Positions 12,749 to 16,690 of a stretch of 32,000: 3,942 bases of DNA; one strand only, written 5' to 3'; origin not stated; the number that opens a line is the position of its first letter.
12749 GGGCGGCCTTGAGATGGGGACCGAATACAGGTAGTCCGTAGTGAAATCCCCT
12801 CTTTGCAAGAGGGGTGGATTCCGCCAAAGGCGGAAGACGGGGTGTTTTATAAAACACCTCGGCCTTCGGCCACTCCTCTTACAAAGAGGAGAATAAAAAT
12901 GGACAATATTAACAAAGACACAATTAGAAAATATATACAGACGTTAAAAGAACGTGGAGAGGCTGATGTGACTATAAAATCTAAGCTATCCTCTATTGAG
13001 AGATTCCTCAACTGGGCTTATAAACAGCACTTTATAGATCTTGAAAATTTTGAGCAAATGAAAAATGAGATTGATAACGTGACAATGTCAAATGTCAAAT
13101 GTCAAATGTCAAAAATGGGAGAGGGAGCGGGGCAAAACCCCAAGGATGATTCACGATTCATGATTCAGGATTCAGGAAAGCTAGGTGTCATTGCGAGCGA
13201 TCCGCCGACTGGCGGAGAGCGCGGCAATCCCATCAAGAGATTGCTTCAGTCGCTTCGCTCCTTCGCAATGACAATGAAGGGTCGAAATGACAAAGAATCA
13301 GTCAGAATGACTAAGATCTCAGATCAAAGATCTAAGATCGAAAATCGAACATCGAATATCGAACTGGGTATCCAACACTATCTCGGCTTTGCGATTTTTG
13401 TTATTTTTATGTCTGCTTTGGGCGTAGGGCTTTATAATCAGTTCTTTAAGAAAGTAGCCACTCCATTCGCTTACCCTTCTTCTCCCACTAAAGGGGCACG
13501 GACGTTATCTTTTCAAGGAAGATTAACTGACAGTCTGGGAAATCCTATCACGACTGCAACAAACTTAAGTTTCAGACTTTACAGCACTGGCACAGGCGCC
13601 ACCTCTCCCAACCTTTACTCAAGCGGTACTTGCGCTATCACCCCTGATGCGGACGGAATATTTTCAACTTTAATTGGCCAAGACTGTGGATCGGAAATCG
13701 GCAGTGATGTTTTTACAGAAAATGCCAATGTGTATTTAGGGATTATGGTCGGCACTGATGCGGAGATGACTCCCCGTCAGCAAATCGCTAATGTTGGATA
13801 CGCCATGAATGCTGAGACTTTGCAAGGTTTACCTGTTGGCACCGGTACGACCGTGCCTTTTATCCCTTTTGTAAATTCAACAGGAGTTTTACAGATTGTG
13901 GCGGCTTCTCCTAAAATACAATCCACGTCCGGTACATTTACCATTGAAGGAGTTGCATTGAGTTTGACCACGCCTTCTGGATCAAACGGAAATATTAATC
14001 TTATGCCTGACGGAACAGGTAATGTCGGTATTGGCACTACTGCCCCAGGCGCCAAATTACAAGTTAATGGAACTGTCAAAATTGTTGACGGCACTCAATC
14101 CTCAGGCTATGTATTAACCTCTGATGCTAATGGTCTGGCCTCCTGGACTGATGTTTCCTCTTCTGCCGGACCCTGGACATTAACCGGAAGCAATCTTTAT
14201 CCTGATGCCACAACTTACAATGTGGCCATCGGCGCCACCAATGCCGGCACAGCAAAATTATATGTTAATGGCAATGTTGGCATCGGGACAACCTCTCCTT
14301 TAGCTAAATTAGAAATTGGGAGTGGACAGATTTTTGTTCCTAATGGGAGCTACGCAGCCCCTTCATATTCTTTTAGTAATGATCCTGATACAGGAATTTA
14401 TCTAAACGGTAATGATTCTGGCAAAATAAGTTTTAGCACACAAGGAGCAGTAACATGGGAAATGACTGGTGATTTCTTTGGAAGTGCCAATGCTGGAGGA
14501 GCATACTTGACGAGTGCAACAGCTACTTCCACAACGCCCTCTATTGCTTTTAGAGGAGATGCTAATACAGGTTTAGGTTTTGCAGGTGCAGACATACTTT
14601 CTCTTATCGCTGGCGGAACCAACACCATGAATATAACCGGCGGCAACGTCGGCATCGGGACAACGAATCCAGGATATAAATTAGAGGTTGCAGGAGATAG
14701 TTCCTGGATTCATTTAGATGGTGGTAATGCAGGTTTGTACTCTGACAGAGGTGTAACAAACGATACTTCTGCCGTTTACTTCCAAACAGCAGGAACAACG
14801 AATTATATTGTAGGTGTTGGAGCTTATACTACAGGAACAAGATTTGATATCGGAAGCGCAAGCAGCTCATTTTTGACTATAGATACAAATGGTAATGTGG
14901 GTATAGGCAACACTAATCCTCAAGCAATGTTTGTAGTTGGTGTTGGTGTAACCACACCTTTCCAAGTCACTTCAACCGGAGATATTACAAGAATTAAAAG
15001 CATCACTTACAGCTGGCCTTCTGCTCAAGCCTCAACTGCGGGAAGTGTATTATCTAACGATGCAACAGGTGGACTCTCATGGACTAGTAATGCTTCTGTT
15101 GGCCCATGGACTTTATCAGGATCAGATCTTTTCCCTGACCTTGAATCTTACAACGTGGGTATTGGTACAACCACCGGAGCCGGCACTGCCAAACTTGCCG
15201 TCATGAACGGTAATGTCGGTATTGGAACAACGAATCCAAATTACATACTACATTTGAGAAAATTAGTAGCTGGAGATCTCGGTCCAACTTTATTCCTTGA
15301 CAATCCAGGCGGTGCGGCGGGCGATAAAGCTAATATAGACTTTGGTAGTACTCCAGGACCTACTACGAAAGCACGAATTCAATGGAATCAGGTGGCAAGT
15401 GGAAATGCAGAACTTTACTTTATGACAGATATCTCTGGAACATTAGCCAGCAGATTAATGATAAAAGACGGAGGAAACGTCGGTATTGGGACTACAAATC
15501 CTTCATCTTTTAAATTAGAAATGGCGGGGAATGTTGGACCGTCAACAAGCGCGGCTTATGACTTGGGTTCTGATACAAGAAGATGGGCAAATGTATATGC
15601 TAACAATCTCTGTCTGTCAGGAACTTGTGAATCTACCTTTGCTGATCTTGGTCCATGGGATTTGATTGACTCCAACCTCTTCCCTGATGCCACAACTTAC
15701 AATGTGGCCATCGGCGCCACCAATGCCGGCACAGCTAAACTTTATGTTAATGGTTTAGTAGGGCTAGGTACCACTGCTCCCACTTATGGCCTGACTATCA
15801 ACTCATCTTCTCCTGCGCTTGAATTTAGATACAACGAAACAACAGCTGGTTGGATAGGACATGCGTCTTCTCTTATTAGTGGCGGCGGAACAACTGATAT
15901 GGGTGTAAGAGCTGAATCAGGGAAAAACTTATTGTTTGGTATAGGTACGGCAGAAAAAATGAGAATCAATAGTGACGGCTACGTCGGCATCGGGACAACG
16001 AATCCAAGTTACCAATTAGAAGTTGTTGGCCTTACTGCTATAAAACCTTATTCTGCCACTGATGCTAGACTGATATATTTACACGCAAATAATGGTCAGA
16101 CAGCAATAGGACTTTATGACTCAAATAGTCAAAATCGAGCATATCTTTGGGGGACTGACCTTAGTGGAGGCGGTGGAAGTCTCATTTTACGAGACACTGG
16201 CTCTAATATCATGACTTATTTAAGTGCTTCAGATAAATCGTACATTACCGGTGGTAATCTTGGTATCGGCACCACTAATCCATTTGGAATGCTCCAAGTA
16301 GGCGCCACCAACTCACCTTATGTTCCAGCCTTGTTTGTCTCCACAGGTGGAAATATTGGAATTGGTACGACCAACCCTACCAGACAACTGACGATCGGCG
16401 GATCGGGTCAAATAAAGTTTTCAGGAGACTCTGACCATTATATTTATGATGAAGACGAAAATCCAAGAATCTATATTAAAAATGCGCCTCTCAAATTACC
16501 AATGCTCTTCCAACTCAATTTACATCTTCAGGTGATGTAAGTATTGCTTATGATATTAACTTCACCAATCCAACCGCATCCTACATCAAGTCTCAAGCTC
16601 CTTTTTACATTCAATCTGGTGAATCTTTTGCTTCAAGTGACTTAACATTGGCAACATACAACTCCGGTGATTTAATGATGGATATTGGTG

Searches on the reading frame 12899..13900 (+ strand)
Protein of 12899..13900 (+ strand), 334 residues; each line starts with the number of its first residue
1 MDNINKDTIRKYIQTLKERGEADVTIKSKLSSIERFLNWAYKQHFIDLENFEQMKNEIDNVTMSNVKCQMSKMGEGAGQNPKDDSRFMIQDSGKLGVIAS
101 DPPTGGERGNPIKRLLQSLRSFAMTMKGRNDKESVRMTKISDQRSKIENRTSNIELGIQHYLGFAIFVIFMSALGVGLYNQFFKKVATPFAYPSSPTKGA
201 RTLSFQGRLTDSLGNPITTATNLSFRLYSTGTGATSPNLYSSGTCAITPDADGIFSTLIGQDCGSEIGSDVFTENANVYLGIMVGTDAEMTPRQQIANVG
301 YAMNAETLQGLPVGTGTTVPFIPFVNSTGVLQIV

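Call 53: find_homologous_proteins(query=window:12899-13900:+)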
Query window:12899-13900:+ (334 aa): 74 proteins with E <= 0.001 among 1194 candidates.
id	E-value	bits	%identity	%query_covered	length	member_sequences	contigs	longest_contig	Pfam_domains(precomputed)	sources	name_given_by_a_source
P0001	1.2e-71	260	42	100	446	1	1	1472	PF26696.1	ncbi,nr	ncbi:MAG: hypothetical protein Q7U68_07145, partial [Candidatus Roizmanbacteria bacterium]|nr:hypoth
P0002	3.0e-67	245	42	95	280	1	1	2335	-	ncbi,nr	ncbi:MAG: hypothetical protein NTV24_05225 [Candidatus Woesebacteria bacterium]|nr:hypothetical prot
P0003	8.0e-66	241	41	100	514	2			PF26696.1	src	-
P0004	1.2e-65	240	44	100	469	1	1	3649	-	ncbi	ncbi:MAG: hypothetical protein ACPL1D_02005, partial [Microgenomates group bacterium]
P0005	2.5e-65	239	38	99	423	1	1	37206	-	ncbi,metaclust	ncbi:MAG: hypothetical protein UZ22_OP11002001158, partial [Microgenomates bacterium OLB23]|metaclus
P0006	4.0e-65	238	43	99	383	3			PF13102.13,PF02899.24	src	-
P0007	7.3e-62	228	42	99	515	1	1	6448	PF13102.13,PF02899.24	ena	-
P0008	1.8e-61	226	49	68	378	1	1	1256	-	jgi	-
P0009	3.1e-61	226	51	67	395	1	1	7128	-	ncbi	ncbi:hypothetical protein COT64_01535, partial [Candidatus Shapirobacteria bacterium CG09_land_8_20_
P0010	1.2e-59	221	40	100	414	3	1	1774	-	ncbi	ncbi:hypothetical protein CO166_02945, partial [Candidatus Roizmanbacteria bacterium CG_4_9_14_3_um_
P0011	1.4e-59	220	60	53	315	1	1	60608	-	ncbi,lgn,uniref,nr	ncbi:MAG: hypothetical protein UR56_C0003G0003 [Candidatus Roizmanbacteria bacterium GW2011_GWC2_34_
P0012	1.4e-59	220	59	53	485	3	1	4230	-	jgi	-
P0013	1.6e-58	217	39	96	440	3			-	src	-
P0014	3.6e-58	216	42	91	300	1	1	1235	PF03129.26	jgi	jgi:hypothetical protein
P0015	3.3e-57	212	48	69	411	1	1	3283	PF13102.13,PF02899.24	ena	-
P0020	1.1e-54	204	39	95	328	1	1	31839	-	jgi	jgi:hypothetical protein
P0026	1.2e-50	191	40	91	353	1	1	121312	PF13102.13,PF02899.24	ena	-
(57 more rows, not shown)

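Call 54: find_encoding_contigs(protein=P0005, flank=10000, max_places=2)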
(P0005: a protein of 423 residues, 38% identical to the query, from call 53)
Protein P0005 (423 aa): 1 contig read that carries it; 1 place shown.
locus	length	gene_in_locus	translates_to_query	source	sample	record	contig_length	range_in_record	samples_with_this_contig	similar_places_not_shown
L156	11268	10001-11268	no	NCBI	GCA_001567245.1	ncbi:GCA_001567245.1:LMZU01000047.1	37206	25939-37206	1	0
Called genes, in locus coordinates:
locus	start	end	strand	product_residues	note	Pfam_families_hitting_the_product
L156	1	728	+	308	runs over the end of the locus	-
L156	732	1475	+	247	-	-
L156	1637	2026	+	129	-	-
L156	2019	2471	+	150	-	-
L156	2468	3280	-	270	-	PF03772:Competence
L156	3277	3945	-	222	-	PF10531:SLBB, PF00633:HHH (weak), PF12836:HHH_3 (weak)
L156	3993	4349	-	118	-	PF08223:PaaX_C (weak)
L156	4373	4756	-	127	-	-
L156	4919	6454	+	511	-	-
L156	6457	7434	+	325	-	-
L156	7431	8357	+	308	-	-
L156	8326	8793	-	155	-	-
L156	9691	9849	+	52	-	-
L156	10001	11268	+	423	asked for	?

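Call 55: find_encoding_contigs(protein=P0026, flank=10000, max_places=2)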
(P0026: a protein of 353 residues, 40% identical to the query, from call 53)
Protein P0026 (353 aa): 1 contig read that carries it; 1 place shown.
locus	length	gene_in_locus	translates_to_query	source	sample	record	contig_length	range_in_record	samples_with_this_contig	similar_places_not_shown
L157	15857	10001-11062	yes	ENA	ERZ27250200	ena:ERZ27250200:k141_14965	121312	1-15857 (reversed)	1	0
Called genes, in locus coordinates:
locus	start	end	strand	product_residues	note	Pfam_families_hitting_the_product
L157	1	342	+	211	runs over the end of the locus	-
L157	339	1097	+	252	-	-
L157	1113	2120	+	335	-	-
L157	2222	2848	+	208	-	PF10531:SLBB, PF00633:HHH (weak), PF12836:HHH_3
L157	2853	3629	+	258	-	PF03772:Competence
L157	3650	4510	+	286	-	-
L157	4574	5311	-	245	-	PF20803:PaaX_M, PF08223:PaaX_C (weak)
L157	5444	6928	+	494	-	-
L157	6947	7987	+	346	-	-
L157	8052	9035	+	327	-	-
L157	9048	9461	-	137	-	PF09134:Invasin_D3 (faint), PF02369:Big_1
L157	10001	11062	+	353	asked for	PF02899:Phage_int_SAM_1, PF13102:Phage_int_SAM_5 (weak)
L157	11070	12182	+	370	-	-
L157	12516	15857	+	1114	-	?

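Call 56: find_encoding_contigs(protein=P0020, flank=10000, max_places=2)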
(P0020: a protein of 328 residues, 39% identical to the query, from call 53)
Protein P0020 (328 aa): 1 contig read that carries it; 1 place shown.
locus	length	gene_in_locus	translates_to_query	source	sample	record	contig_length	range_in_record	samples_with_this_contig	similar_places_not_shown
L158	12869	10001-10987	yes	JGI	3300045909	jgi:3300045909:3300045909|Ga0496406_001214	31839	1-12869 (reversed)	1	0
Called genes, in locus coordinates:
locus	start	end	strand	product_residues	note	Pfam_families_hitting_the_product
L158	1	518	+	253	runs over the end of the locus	-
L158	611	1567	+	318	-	-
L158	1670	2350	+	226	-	PF10531:SLBB, PF22461:SLBB_2 (faint), PF14520:HHH_5 (faint), PF12836:HHH_3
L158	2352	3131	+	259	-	PF03772:Competence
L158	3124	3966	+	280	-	PF00753:Lactamase_B (faint), PF23023:Anti-Pycsar_Apyc1 (weak)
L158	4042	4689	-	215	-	PF20803:PaaX_M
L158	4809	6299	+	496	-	-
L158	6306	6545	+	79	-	-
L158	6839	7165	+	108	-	-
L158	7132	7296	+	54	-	-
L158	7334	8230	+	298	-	-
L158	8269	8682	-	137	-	PF02369:Big_1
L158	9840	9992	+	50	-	-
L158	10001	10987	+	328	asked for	-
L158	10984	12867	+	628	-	?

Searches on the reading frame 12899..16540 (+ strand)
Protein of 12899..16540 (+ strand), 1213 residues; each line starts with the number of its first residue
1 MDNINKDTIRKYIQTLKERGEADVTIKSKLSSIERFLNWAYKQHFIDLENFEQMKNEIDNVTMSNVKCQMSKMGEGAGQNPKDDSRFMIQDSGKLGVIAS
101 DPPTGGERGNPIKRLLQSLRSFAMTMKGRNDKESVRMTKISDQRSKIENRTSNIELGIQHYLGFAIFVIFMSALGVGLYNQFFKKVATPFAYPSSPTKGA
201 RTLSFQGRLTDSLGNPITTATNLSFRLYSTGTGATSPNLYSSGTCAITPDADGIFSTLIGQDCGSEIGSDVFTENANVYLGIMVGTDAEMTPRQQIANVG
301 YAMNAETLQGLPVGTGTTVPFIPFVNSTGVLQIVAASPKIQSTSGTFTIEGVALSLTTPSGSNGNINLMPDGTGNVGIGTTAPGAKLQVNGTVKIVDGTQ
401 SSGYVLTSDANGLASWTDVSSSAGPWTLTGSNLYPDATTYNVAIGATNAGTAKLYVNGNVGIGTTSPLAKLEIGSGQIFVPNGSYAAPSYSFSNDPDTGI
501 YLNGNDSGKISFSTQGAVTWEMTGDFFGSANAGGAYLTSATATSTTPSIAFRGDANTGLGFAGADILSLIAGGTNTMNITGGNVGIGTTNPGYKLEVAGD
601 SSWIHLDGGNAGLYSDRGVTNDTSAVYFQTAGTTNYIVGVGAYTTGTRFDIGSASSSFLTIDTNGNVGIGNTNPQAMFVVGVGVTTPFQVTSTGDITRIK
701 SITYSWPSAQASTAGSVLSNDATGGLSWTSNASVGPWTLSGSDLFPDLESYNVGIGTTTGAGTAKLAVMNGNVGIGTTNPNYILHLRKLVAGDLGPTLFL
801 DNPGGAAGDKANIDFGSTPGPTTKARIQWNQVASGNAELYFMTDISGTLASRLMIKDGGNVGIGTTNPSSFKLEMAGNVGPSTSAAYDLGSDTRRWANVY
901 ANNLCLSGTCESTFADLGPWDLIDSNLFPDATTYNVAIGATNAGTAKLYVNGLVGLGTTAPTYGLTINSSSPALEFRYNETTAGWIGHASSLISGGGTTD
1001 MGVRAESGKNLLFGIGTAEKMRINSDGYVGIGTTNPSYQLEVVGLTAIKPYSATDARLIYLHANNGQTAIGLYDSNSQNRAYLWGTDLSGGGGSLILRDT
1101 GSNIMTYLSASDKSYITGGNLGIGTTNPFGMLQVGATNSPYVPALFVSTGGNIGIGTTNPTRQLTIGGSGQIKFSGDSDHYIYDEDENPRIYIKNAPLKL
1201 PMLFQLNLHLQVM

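Call 52: search_protein_families(library=pfam, proteins=[window:12899-16540:+], max_evalue=0.01)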
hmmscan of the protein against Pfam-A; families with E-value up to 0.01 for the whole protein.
window:12899-16540:+ (1213 aa): 2 families
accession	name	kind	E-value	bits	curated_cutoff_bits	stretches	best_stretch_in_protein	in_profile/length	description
PF02899.23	Phage_int_SAM_1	-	0.0006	20.5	22.3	1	2-43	41-82/83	Phage integrase, N-terminal SAM-like domain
PF13102.12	Phage_int_SAM_5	-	0.0036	18.1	22.3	1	1-52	43-94/98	Phage integrase SAM-like domain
